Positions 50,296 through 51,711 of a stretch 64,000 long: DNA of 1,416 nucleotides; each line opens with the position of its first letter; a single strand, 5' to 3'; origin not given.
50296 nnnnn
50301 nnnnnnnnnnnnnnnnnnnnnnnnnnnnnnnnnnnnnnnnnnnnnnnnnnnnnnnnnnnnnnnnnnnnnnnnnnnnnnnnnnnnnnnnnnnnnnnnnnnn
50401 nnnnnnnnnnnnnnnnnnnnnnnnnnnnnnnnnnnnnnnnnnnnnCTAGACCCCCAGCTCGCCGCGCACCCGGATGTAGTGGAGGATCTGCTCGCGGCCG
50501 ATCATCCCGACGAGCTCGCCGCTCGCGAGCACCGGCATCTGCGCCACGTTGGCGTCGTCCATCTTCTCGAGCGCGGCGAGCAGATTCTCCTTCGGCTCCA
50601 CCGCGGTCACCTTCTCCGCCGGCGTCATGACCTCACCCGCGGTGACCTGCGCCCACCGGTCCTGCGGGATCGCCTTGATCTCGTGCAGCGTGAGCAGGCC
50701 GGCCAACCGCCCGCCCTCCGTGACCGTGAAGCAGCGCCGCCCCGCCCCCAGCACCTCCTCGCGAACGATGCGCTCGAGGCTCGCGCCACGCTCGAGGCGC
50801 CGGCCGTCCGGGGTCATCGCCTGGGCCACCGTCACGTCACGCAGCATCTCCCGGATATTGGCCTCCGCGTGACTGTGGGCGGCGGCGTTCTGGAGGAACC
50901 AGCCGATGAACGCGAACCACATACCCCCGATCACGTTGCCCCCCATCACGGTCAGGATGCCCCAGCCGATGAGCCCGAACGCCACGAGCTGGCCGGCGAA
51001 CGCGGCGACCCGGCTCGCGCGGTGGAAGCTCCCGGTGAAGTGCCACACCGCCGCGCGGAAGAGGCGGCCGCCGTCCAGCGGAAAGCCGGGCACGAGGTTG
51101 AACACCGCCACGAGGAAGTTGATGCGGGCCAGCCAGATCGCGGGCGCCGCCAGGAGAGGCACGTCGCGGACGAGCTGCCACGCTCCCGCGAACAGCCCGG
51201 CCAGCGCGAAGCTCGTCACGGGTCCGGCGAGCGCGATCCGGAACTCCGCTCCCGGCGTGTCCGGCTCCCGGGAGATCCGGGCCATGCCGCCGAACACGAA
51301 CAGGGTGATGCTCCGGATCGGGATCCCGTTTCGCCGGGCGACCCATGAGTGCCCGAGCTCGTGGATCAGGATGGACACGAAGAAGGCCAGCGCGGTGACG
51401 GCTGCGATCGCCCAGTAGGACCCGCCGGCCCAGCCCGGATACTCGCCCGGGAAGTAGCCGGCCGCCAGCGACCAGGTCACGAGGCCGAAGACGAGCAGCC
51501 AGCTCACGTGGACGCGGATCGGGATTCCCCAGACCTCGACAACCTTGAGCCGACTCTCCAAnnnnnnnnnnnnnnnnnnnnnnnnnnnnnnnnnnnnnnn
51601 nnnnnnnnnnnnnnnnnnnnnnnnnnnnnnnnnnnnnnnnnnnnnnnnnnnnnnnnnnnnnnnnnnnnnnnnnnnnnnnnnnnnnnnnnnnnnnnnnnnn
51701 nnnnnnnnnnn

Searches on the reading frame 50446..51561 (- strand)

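Call 43: search_protein_families(library=pfam, proteins=[window:50446-51561:-], max_evalue=0.00001)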
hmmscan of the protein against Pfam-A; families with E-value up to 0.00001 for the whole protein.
window:50446-51561:- (371 aa): 2 families
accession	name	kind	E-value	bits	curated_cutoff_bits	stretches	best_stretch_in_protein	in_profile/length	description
PF02163.28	Peptidase_M50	-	8.3e-25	87.9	27.2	2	56-126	2-98/221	Peptidase family M50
PF00571.33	CBS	-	9e-10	39.2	24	1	309-363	2-55/57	CBS domain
